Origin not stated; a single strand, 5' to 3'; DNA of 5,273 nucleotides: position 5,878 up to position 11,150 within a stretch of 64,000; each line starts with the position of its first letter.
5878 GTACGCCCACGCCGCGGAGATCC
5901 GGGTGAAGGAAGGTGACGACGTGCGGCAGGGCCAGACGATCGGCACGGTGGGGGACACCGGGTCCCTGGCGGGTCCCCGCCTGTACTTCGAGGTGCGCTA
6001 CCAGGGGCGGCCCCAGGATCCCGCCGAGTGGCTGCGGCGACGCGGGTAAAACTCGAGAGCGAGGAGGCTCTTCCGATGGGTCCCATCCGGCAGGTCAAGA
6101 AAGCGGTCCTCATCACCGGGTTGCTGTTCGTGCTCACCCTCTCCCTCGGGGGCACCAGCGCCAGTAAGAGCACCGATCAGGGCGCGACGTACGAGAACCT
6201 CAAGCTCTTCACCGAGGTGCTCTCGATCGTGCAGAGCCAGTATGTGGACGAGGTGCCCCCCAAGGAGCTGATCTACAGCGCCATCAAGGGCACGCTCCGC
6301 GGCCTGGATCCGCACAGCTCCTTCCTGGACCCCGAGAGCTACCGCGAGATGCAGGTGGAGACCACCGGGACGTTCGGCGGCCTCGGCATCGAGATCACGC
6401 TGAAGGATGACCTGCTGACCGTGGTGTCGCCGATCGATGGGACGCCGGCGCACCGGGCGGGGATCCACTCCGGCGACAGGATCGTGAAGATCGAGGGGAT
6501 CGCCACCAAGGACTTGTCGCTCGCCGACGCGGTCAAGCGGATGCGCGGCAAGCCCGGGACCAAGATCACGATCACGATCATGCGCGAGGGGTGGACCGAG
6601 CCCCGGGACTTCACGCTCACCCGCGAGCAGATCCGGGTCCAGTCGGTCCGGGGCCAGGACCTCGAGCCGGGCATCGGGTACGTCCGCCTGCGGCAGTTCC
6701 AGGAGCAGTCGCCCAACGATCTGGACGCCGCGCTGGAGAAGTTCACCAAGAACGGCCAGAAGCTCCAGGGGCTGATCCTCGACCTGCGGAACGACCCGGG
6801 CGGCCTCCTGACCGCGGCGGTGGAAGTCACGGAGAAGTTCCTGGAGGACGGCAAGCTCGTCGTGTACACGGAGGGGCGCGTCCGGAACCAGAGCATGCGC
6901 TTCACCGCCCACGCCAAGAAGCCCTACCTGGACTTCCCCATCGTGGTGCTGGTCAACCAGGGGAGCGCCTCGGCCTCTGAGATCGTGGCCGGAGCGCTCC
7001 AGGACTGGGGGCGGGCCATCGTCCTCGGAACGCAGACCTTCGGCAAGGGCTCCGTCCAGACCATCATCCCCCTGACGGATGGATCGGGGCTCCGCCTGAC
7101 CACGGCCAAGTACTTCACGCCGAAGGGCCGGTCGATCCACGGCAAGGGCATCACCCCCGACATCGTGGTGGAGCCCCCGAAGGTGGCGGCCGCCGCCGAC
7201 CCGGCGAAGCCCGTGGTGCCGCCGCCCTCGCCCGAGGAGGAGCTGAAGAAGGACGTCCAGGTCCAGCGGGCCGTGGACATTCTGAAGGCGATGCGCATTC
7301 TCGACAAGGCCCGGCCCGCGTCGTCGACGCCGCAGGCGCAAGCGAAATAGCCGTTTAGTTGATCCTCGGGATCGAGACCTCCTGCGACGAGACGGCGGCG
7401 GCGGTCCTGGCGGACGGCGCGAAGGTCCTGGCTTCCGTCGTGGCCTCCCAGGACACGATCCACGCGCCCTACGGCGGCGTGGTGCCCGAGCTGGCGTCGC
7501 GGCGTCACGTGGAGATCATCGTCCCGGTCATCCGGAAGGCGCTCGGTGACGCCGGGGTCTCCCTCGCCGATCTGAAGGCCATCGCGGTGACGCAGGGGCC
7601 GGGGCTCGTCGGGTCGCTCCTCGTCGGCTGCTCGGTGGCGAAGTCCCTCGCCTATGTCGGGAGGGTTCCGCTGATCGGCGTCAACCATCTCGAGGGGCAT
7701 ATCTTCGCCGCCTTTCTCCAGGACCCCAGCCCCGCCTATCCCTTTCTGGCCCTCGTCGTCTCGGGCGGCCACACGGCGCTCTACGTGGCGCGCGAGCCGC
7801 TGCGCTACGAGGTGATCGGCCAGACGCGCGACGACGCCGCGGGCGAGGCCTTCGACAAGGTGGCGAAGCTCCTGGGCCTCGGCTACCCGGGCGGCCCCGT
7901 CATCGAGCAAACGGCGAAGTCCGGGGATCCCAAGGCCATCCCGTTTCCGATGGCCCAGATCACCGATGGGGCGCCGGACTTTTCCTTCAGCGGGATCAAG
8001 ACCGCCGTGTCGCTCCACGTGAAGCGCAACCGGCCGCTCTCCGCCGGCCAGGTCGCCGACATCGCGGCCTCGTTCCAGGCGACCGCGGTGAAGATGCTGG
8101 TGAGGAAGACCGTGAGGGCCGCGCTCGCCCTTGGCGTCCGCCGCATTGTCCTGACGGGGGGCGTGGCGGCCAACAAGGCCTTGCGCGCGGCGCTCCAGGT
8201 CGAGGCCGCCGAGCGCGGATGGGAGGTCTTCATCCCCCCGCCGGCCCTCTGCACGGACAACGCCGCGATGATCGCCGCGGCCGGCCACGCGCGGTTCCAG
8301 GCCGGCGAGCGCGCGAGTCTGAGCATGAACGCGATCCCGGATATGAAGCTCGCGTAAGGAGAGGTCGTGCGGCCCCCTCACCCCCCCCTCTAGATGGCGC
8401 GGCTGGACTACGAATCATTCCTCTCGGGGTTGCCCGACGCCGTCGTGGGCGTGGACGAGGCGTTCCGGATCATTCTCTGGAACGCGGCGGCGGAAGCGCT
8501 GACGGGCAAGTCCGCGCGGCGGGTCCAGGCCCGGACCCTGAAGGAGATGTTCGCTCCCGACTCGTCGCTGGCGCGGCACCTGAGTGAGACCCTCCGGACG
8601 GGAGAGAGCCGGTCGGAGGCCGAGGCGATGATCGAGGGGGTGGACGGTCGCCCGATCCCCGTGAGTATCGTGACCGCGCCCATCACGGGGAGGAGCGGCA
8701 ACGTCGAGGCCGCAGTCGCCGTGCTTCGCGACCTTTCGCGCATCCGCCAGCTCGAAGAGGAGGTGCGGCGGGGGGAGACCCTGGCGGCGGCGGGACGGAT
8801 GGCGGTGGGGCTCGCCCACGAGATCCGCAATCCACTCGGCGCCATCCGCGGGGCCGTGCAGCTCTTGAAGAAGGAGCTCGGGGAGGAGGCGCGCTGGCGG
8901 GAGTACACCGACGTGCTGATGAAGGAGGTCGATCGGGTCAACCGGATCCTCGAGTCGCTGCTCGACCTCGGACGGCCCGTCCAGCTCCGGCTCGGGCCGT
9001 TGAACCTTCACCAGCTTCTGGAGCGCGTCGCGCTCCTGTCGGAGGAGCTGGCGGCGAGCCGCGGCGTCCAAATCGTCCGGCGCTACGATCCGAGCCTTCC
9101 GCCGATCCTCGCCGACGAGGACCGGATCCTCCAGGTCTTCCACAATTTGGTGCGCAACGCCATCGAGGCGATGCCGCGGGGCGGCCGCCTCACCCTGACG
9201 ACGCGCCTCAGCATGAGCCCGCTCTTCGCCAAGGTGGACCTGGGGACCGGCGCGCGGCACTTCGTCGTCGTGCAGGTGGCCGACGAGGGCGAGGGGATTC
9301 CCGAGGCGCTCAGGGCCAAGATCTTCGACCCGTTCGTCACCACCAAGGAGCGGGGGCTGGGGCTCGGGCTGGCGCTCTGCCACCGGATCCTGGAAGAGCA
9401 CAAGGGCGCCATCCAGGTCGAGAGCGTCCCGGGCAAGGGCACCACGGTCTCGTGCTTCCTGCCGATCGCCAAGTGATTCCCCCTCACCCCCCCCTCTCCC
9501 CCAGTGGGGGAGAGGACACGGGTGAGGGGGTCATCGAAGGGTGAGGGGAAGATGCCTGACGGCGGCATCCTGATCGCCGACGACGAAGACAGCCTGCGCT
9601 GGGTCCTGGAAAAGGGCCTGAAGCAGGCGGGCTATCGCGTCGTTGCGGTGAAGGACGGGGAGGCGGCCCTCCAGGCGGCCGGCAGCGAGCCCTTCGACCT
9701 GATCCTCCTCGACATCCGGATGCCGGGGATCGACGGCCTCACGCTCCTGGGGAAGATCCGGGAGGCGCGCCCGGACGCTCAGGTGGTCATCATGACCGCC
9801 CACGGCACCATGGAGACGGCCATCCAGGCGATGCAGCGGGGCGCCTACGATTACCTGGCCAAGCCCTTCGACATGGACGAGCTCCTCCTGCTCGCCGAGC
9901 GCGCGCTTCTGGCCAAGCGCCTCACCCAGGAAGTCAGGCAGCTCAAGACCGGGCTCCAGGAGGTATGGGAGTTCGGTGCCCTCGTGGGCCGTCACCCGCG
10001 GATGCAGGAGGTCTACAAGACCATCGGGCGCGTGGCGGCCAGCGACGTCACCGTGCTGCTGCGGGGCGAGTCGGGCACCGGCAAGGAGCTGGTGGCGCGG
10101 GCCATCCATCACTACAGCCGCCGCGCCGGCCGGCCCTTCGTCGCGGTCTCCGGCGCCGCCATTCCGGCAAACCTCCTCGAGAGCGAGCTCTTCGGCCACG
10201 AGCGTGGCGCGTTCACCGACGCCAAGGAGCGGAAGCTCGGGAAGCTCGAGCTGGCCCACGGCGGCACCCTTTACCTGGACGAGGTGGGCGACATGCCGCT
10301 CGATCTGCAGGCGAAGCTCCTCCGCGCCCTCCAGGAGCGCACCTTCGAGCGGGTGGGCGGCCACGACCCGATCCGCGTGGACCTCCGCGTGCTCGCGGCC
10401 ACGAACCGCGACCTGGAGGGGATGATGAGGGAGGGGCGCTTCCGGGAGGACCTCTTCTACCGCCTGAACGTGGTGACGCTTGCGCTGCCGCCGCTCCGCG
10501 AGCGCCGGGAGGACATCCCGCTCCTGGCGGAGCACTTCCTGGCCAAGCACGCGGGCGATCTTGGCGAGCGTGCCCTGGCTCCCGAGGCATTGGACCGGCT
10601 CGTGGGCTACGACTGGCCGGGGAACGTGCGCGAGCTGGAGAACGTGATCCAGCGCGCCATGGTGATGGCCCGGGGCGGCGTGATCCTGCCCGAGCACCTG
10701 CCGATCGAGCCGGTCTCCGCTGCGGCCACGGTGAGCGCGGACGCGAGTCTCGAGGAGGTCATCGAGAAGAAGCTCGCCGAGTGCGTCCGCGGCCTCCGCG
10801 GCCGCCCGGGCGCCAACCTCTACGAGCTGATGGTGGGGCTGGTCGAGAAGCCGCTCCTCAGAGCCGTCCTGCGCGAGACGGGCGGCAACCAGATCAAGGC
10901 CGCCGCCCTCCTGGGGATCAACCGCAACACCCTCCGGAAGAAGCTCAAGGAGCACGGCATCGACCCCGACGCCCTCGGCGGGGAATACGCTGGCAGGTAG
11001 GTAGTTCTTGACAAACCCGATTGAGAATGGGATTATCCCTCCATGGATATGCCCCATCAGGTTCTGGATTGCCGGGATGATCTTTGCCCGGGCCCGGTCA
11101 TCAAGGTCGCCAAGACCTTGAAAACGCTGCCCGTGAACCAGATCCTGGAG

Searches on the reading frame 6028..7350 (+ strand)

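Call 47: search_protein_families(library=pfam, proteins=[window:6028-7350:+], max_evalue=0.00001)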
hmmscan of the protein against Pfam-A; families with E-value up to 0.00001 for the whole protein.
window:6028-7350:+ (440 aa): 5 families
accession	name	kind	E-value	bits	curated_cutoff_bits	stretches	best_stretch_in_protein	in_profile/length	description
PF03572.23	Peptidase_S41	-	2.1e-58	197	24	1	216-381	2-165/165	Peptidase family S41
PF13180.12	PDZ_2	-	2e-12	47.6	27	1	117-190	1-73/80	PDZ domain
PF00595.29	PDZ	-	3.5e-10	40.6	23.2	1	110-185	4-81/81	PDZ domain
PF17820.7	PDZ_6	-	4.3e-10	39.6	27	1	132-184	2-52/54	PDZ domain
PF22694.1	CtpB_N-like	-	3.6e-06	27.8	27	1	47-103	27-84/85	Activating protease CtpB N-terminal domain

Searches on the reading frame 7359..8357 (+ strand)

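Call 47: search_protein_families(library=pfam, proteins=[window:7359-8357:+], max_evalue=0.00001)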
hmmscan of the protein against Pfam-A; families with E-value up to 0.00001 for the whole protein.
window:7359-8357:+ (332 aa): 2 families
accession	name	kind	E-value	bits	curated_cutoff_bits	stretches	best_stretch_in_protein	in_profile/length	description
PF00814.31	TsaD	-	6e-100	334.7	24.8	1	22-306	1-263/264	tRNA N6-adenosine threonylcarbamoyltransferase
PF22521.2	HypF_C_2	-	5.5e-09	36.6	27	1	225-300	159-234/241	Carbamoyltransferase, Kae1-like Domain, second subdomain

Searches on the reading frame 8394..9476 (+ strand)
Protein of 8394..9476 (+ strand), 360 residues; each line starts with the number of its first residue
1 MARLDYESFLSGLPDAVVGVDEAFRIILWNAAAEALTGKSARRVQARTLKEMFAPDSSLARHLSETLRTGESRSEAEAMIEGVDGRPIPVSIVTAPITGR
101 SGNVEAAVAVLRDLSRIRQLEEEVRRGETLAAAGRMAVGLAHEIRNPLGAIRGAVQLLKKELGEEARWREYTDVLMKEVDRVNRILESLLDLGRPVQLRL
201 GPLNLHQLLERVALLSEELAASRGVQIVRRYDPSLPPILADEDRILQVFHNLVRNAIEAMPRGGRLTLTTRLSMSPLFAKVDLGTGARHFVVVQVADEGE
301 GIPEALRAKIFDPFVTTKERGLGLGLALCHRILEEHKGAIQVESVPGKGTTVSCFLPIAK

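Call 47: search_protein_families(library=pfam, proteins=[window:8394-9476:+], max_evalue=0.00001)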
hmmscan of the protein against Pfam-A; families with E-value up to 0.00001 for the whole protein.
window:8394-9476:+ (360 aa): 5 families
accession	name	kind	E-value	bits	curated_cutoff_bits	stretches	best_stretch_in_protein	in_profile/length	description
PF02518.31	HATPase_c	-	4.5e-25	88.7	26.4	1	241-359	2-110/111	Histidine kinase-, DNA gyrase B-, and HSP90-like ATPase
PF00989.32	PAS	-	4.7e-18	65.7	22.6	1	5-113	2-112/113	PAS fold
PF00512.31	HisKA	-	1.5e-15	57.4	26.9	1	135-194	4-62/66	His Kinase A (phospho-acceptor) domain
PF08448.16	PAS_4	-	6.2e-12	46.2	23.1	1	11-116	2-107/110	PAS fold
PF13426.13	PAS_9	-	3.1e-11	43.9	27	1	14-115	1-102/103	PAS domain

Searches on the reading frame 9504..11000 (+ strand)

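Call 47: search_protein_families(library=pfam, proteins=[window:9504-11000:+], max_evalue=0.00001)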
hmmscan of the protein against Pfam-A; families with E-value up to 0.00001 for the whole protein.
window:9504-11000:+ (498 aa): 6 families
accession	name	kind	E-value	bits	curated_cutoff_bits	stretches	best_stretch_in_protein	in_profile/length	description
PF00158.32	Sigma54_activat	-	9.5e-71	237.3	20.2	1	160-326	1-167/168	Sigma-54 interaction domain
PF00072.30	Response_reg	-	3e-32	111.5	30.2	1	22-128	1-107/111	Response regulator receiver domain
PF25601.1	AAA_lid_14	-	3.5e-26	91.3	27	1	332-405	1-76/87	AAA+ ATPase lid domain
PF14532.12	Sigma54_activ_2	-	7.1e-21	75.3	25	1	161-331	1-138/138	Sigma-54 interaction domain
PF02954.25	HTH_8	-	7.3e-15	54.9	22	1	446-483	4-41/42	Bacterial regulatory protein, Fis family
PF07728.20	AAA_5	-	3.3e-08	34.1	22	1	184-302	2-123/139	AAA domain (dynein-related subfamily)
